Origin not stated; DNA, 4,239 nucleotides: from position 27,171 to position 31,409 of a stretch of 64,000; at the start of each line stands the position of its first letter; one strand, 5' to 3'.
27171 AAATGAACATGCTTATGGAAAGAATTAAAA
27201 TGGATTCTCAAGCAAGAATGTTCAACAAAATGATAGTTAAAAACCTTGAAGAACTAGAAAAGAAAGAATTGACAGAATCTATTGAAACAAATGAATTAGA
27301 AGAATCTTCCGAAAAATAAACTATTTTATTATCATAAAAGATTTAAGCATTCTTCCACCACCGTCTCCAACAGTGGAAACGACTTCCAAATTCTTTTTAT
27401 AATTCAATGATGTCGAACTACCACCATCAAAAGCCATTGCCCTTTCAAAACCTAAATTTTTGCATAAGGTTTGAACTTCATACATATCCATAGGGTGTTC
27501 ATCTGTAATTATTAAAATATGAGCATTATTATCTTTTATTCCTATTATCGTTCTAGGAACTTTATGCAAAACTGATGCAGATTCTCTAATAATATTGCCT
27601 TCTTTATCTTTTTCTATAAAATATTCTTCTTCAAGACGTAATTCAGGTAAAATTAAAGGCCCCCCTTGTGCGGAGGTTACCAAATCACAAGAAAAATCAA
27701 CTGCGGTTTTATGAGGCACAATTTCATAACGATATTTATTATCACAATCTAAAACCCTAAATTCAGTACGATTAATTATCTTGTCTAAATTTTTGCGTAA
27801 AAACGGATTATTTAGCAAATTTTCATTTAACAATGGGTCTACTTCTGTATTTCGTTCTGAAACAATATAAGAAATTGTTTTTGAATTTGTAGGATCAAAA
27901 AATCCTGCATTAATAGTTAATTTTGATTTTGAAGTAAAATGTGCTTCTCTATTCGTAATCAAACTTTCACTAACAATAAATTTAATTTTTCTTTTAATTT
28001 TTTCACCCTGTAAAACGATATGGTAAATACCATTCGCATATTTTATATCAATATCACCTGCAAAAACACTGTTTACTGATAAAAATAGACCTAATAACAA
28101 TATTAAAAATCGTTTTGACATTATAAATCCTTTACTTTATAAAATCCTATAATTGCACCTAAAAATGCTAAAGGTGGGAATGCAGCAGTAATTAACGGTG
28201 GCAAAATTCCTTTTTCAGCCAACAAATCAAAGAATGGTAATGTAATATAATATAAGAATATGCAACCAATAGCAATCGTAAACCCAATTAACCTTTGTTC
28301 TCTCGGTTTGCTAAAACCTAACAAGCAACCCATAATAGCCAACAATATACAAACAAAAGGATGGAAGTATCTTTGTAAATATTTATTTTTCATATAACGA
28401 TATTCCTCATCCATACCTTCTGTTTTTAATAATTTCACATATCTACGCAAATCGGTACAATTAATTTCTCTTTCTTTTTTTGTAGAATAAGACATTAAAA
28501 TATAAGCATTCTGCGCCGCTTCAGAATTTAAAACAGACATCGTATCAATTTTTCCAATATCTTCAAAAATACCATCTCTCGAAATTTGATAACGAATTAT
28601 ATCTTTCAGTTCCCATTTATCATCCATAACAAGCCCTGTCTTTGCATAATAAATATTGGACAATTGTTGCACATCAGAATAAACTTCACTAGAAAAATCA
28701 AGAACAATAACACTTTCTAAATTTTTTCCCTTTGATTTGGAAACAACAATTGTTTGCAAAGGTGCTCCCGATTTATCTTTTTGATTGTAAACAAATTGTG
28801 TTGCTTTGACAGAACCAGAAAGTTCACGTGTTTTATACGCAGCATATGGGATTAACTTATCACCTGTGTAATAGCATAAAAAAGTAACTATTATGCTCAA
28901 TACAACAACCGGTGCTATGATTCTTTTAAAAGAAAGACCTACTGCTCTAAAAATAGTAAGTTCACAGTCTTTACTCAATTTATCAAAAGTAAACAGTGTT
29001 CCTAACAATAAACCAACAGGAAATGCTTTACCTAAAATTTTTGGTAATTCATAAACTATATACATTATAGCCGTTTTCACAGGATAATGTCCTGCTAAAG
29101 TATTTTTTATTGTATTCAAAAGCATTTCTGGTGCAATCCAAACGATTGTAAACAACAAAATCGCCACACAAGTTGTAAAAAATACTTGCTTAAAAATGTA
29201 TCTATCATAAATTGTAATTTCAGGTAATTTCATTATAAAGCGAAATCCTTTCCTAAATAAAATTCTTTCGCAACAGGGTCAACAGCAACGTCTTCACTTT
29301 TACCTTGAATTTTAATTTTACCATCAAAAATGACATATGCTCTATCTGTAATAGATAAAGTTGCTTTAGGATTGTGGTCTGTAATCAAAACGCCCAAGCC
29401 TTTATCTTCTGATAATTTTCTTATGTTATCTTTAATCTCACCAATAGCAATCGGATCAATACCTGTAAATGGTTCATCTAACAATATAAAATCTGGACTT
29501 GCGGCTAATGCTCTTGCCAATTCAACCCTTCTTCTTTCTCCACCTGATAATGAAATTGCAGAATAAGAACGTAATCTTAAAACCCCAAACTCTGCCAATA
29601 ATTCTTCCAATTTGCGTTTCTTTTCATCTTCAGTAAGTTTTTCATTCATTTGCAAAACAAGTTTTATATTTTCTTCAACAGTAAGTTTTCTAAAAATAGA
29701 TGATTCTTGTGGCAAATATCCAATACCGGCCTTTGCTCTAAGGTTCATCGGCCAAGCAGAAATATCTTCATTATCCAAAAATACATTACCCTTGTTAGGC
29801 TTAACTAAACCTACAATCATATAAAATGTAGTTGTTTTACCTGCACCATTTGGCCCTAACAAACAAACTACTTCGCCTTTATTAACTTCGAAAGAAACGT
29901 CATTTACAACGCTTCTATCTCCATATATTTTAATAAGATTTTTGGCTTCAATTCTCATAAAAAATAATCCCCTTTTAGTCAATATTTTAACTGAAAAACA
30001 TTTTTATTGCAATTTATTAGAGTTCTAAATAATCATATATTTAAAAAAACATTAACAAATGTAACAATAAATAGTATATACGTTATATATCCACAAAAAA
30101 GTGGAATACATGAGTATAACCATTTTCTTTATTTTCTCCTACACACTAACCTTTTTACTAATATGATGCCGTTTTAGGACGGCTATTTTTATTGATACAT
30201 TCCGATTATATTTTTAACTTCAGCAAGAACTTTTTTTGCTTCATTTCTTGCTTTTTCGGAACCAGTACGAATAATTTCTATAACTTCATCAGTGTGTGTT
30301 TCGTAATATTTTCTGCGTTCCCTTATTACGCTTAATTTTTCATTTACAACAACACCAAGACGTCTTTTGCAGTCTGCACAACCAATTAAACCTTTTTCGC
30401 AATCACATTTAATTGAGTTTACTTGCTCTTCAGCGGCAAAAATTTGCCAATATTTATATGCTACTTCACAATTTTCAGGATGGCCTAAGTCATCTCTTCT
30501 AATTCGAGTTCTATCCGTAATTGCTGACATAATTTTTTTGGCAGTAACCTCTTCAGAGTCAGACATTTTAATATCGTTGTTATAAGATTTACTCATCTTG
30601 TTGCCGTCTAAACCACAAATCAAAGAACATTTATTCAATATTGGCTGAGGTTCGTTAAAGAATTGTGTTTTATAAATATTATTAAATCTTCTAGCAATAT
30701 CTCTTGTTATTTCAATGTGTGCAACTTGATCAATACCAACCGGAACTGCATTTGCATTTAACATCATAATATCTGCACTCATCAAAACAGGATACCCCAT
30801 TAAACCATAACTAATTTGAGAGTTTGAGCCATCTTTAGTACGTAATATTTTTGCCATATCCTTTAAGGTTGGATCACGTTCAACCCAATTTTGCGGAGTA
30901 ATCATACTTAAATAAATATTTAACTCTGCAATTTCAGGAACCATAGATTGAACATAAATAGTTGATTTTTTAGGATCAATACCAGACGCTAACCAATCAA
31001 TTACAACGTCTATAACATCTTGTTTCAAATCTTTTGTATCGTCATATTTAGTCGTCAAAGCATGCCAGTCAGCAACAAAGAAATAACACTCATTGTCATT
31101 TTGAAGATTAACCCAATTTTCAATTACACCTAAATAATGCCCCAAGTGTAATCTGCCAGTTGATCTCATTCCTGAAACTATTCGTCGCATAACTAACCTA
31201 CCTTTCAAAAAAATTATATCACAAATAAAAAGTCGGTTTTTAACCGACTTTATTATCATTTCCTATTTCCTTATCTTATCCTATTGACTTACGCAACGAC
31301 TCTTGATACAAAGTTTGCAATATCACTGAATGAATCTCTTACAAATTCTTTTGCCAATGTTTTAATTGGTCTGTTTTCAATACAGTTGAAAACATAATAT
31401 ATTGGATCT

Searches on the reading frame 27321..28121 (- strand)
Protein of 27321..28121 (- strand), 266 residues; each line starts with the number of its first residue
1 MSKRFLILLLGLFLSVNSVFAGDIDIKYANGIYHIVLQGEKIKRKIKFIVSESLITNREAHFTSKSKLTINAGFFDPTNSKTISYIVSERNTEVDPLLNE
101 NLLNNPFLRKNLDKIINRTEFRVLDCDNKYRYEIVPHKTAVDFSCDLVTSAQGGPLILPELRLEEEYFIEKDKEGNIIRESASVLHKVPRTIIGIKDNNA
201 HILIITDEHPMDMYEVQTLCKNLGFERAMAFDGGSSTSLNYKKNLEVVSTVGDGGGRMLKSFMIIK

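Call 90: search_protein_families(library=pfam, proteins=[window:27321-28121:-], max_evalue=0.00001)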
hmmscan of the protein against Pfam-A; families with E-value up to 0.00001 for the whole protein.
window:27321-28121:- (266 aa): 1 family
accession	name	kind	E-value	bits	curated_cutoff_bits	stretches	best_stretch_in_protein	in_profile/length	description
PF09992.14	NAGPA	-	1e-16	62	25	1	66-260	3-163/169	Phosphodiester glycosidase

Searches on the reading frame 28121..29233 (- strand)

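Call 90: search_protein_families(library=pfam, proteins=[window:28121-29233:-], max_evalue=0.00001)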
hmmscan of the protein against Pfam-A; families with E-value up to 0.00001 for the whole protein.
window:28121-29233:- (370 aa): 1 family
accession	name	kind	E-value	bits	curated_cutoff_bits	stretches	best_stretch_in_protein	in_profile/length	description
PF03739.19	LptF_LptG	-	4.5e-64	217.1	27.9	1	11-362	1-348/353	Lipopolysaccharide export system permease LptF/LptG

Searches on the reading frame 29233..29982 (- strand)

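Call 90: search_protein_families(library=pfam, proteins=[window:29233-29982:-], max_evalue=0.00001)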
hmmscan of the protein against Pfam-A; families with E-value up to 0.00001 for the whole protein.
window:29233-29982:- (249 aa): 1 family
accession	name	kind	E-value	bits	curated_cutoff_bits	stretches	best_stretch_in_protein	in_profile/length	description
PF00005.33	ABC_tran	-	9e-36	123.9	25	1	26-172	1-136/137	ABC transporter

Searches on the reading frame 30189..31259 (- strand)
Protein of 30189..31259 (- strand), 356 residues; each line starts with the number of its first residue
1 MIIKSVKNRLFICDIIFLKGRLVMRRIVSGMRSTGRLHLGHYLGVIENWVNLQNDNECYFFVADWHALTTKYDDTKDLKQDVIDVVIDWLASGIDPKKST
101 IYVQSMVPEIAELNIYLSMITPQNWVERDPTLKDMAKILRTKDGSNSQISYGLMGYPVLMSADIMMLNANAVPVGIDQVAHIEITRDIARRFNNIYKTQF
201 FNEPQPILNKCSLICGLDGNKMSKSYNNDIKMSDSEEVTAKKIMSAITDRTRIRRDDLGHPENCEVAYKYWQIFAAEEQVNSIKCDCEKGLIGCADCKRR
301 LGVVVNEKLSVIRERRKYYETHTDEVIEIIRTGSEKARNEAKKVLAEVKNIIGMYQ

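Call 90: search_protein_families(library=pfam, proteins=[window:30189-31259:-], max_evalue=0.00001)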
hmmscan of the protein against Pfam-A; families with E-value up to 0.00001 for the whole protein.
window:30189-31259:- (356 aa): 1 family
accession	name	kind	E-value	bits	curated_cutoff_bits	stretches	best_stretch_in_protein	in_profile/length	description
PF00579.31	tRNA-synt_1b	-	8.7e-66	222.6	21.1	1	26-308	7-290/292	tRNA synthetases class I (W and Y)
